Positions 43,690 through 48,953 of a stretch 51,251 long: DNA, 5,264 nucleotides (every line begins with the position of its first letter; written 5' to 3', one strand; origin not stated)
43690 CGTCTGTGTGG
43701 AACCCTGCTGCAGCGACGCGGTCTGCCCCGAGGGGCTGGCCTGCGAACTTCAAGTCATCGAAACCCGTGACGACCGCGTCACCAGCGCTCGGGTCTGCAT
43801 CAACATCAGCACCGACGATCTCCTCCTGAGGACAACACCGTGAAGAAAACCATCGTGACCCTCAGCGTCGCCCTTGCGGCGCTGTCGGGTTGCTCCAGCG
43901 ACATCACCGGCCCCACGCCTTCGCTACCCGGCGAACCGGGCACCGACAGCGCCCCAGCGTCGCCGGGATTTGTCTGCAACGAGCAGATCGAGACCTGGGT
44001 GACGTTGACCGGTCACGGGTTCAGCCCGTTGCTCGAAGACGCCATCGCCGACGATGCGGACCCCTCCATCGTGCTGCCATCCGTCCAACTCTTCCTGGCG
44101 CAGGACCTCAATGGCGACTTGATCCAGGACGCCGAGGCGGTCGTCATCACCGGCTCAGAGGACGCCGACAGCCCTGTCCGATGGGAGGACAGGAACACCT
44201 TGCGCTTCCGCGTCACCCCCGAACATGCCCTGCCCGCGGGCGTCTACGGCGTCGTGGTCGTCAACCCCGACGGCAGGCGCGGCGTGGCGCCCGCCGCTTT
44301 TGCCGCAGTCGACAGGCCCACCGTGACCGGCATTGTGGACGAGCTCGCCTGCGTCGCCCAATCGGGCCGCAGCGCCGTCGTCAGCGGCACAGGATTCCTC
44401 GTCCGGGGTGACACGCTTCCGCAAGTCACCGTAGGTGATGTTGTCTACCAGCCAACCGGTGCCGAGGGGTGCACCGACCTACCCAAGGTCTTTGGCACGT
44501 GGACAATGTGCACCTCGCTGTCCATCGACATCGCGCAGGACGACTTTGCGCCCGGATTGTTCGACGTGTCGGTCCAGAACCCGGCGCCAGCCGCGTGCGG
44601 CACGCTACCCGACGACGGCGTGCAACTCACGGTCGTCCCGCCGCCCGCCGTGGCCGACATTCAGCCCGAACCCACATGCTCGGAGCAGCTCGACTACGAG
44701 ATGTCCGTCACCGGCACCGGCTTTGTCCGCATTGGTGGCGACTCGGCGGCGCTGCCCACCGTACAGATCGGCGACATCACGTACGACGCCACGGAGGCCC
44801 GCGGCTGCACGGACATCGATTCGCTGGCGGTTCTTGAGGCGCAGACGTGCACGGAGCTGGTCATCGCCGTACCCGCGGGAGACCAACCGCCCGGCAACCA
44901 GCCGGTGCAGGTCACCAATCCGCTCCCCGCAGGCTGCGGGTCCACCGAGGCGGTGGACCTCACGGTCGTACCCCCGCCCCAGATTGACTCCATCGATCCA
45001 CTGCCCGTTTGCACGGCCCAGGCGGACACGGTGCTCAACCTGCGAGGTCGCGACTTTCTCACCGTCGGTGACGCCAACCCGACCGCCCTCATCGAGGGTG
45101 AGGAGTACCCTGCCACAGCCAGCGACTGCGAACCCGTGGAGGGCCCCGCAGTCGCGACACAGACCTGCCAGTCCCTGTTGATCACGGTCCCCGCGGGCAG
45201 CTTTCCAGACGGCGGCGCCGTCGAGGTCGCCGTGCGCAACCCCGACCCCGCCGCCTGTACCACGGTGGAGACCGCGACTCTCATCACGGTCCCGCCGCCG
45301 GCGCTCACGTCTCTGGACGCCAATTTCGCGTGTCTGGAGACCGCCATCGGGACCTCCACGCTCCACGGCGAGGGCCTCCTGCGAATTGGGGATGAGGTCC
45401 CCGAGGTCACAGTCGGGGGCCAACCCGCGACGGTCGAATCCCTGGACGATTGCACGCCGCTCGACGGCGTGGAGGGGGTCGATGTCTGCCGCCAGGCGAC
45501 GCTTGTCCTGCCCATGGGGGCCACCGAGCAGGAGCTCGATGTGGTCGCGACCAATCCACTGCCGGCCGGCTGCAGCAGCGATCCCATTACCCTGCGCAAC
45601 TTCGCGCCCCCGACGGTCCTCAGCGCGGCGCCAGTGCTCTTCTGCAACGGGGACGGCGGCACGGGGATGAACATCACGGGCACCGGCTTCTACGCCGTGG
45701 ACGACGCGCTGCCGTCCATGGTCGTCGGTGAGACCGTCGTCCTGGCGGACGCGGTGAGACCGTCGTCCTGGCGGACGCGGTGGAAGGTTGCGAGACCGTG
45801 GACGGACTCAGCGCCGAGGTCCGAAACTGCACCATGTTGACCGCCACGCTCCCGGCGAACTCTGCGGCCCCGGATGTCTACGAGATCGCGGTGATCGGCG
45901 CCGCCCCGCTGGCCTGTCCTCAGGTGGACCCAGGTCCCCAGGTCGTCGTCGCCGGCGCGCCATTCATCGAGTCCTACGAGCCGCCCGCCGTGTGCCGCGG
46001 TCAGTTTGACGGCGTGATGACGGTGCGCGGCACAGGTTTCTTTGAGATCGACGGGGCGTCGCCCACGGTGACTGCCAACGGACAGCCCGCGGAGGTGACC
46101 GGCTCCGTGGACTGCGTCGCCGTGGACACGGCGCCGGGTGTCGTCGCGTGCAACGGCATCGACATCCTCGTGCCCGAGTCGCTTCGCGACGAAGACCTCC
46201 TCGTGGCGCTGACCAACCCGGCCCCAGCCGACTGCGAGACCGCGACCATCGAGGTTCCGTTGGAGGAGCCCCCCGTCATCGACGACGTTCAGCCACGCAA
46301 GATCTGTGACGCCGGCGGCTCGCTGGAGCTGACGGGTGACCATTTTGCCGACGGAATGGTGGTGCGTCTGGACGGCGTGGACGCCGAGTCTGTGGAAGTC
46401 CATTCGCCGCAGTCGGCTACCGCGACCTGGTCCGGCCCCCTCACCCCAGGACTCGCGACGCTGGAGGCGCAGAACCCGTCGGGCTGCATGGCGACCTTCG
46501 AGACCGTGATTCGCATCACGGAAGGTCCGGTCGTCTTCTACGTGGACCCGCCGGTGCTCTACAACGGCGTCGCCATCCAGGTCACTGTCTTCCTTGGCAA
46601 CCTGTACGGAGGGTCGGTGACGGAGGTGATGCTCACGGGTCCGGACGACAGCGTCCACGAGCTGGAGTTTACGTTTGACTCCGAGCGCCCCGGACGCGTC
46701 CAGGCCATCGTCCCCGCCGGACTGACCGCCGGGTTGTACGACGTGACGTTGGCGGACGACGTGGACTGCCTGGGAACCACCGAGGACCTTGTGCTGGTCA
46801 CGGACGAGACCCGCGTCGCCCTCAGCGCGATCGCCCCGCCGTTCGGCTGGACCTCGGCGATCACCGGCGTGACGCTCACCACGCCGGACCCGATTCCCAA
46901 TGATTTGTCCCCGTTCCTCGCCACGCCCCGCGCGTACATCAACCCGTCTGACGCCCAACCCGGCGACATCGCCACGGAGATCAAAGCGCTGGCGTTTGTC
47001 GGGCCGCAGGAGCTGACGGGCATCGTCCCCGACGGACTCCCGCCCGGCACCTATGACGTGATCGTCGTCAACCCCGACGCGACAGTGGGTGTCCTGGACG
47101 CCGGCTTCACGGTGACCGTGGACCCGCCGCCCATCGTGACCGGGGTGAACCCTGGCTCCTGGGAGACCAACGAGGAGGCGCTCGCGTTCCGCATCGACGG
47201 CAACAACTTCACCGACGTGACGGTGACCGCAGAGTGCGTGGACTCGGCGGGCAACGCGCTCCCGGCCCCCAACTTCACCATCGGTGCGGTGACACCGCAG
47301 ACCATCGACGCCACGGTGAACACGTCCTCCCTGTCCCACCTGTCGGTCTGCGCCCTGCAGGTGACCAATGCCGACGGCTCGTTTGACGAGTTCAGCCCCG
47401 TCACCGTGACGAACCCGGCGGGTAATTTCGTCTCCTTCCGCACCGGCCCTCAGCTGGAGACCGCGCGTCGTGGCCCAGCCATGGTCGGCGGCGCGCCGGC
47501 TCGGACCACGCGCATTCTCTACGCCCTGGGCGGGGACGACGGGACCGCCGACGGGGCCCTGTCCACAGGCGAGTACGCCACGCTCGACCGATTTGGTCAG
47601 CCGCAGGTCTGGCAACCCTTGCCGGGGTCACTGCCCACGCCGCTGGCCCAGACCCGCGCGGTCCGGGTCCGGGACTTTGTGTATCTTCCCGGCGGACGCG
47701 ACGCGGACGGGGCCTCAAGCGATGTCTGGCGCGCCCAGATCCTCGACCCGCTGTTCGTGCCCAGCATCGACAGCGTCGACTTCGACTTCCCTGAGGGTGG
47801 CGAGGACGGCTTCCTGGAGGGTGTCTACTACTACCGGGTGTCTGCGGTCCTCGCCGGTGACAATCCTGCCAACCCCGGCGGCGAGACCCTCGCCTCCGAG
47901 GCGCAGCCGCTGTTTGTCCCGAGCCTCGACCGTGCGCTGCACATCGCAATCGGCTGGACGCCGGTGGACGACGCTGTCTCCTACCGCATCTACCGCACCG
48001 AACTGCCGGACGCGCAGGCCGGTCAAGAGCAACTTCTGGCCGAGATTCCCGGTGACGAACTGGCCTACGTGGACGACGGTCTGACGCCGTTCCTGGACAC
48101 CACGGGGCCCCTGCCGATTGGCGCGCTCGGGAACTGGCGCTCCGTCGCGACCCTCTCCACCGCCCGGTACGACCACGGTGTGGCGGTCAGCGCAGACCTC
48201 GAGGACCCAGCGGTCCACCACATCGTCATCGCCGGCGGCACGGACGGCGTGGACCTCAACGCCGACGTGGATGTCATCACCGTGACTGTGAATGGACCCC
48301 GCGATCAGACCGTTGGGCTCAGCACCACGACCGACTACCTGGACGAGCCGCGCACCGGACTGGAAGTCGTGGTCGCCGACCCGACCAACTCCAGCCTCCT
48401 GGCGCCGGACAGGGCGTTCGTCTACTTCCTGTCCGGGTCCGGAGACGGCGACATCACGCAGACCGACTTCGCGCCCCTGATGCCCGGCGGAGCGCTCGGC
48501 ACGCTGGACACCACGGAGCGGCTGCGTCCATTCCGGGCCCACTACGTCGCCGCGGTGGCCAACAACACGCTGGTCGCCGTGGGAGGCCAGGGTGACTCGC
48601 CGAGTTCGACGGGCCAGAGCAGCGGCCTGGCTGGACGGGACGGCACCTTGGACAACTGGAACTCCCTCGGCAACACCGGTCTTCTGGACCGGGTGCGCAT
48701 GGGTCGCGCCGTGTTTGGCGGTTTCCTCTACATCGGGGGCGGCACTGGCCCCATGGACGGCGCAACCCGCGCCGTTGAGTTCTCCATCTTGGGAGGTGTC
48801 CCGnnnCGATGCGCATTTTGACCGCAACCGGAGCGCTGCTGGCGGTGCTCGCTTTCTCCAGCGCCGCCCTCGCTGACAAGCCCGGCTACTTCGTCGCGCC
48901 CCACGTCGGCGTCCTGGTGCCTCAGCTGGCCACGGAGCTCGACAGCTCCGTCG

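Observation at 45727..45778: Exact 26-bp tandem duplication splits one IPT/TIG-Kelch lipoprotein gene of about 1646 aa into two ORFs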

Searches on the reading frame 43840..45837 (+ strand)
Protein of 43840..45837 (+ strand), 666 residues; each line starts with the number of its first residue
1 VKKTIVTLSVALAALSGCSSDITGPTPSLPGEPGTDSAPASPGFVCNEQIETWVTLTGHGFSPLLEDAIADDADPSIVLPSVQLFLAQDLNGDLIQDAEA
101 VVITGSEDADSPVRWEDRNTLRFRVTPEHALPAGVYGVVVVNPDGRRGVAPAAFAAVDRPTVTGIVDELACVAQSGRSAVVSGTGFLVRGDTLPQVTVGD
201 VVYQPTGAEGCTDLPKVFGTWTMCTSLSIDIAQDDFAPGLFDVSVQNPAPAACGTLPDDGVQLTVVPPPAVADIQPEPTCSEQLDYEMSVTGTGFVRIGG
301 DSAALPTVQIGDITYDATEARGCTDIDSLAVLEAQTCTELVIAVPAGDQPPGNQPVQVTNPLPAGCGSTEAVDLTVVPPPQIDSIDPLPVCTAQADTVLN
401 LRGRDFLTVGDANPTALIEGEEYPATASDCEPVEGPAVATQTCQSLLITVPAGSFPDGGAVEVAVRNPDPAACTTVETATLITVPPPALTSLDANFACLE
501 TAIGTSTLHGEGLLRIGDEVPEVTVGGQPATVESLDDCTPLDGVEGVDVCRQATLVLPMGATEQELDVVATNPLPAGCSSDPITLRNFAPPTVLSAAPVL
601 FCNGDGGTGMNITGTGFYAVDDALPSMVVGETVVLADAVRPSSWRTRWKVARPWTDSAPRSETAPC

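Call 10: list_cluster_members(proteins=[window:43840-45837:+, window:45780-48803:+, window:45834-48803:+, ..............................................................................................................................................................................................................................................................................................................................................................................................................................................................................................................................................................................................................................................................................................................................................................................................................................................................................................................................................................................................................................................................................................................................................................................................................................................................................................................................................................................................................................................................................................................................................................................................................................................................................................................])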
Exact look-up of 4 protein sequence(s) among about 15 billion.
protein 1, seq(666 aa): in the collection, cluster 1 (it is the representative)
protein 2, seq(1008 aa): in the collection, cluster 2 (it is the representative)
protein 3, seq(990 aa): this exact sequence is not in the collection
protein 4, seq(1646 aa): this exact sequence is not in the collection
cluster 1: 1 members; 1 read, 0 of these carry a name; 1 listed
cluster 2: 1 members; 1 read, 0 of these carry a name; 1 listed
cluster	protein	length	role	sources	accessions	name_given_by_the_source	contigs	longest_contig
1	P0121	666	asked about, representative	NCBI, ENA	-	-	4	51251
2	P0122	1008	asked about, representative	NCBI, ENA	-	-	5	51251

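Call 11: find_encoding_contigs(protein=P0121, flank=3000, max_places=10)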
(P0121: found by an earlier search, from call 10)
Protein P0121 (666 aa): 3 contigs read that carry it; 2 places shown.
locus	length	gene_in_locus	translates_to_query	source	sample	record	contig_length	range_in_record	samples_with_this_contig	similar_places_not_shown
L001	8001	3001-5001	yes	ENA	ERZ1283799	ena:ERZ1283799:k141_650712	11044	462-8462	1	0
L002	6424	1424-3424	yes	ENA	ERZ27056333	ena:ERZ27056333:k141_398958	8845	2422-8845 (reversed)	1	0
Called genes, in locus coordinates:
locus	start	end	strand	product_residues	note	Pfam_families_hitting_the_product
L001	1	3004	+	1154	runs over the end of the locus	?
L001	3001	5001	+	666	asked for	PF01833:TIG (faint)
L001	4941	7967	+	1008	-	-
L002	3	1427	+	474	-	?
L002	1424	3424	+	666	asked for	PF01833:TIG (faint)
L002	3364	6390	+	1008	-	-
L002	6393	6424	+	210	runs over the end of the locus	PF13505:OMP_b-brl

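Call 12: find_encoding_contigs(protein=P0122, flank=3000, max_places=10)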
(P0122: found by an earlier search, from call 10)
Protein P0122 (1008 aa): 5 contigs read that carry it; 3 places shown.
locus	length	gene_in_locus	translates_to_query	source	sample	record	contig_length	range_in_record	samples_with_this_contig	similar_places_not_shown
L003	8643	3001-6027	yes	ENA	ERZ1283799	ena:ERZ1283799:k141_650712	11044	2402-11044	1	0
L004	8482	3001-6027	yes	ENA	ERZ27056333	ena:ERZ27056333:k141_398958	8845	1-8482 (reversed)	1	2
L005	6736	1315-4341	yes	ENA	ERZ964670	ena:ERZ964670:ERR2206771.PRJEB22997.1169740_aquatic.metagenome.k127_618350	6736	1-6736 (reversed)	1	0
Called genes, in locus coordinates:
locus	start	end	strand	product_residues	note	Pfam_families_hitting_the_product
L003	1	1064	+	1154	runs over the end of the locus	?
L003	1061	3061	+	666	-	PF01833:TIG (faint)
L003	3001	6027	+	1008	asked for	-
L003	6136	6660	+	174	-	PF13505:OMP_b-brl (weak)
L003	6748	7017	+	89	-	PF01257:2Fe-2S_thioredx (weak)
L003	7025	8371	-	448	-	PF02636:Methyltransf_28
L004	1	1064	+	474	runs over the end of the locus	?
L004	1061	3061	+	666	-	PF01833:TIG (faint)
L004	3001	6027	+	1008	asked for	-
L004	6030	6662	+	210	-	PF13505:OMP_b-brl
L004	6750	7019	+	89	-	PF01257:2Fe-2S_thioredx (weak)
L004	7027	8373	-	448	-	PF02636:Methyltransf_28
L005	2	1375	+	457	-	?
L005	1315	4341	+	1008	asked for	-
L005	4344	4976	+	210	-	PF13505:OMP_b-brl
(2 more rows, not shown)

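Call 22: search_protein_families(library=pfam, proteins=[P0121, P0122], max_evalue=1)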
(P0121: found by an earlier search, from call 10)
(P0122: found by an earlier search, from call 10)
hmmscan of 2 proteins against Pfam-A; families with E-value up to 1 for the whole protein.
P0121 (666 aa): 1 family
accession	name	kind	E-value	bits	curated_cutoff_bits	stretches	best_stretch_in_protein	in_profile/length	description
PF01833.30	TIG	-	7.1e-09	36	20.9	0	380-467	1-72/84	IPT/TIG domain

P0122 (1008 aa): 3 families
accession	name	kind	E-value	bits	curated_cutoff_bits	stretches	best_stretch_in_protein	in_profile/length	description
PF01344.31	Kelch_1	-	0.0049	16.8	20.1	0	919-943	2-27/46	Kelch motif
PF24681.1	Kelch_KLHDC2_KLHL20_DRC7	-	0.022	14.5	50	0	611-651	91-133/221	KLHDC2/KLHL20/DRC7 Kelch-repeats domain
PF13418.12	Kelch_4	-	0.29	11.5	21.6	0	630-651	10-33/49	Galactose oxidase, central domain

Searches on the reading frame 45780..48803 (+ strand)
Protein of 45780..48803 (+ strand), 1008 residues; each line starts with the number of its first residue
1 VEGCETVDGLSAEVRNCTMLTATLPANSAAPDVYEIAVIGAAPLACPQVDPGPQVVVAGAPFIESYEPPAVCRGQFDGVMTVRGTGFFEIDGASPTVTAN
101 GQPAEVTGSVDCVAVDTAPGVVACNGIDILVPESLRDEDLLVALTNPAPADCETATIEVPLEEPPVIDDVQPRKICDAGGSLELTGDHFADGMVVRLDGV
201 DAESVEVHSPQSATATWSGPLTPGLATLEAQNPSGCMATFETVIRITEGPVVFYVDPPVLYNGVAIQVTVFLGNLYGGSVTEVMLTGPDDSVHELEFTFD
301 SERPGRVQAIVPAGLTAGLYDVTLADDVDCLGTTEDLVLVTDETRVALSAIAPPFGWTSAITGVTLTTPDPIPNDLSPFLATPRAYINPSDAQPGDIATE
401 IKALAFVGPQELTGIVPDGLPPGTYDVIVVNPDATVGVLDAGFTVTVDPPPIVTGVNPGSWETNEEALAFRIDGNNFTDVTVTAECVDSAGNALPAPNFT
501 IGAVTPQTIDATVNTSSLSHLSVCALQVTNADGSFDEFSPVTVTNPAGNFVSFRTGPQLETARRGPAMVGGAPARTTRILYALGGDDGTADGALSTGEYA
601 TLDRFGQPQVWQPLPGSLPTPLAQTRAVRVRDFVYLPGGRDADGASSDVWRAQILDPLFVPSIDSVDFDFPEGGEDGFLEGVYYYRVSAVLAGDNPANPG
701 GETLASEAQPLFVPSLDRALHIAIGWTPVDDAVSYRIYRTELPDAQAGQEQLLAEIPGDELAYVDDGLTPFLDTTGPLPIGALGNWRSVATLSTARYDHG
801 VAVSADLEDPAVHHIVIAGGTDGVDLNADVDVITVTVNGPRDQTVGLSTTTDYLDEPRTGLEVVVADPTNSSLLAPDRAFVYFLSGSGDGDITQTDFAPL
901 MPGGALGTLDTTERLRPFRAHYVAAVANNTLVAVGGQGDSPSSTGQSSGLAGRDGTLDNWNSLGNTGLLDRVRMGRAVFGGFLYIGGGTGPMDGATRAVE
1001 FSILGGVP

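Call 22: search_protein_families(library=pfam, proteins=[P0121, P0122], max_evalue=1)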
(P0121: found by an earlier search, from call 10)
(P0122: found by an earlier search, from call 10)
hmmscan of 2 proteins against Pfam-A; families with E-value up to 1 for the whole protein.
P0121 (666 aa): 1 family
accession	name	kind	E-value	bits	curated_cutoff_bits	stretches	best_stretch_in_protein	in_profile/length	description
PF01833.30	TIG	-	7.1e-09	36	20.9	0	380-467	1-72/84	IPT/TIG domain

P0122 (1008 aa): 3 families
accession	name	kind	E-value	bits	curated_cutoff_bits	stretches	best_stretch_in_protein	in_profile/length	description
PF01344.31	Kelch_1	-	0.0049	16.8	20.1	0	919-943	2-27/46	Kelch motif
PF24681.1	Kelch_KLHDC2_KLHL20_DRC7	-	0.022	14.5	50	0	611-651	91-133/221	KLHDC2/KLHL20/DRC7 Kelch-repeats domain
PF13418.12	Kelch_4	-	0.29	11.5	21.6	0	630-651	10-33/49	Galactose oxidase, central domain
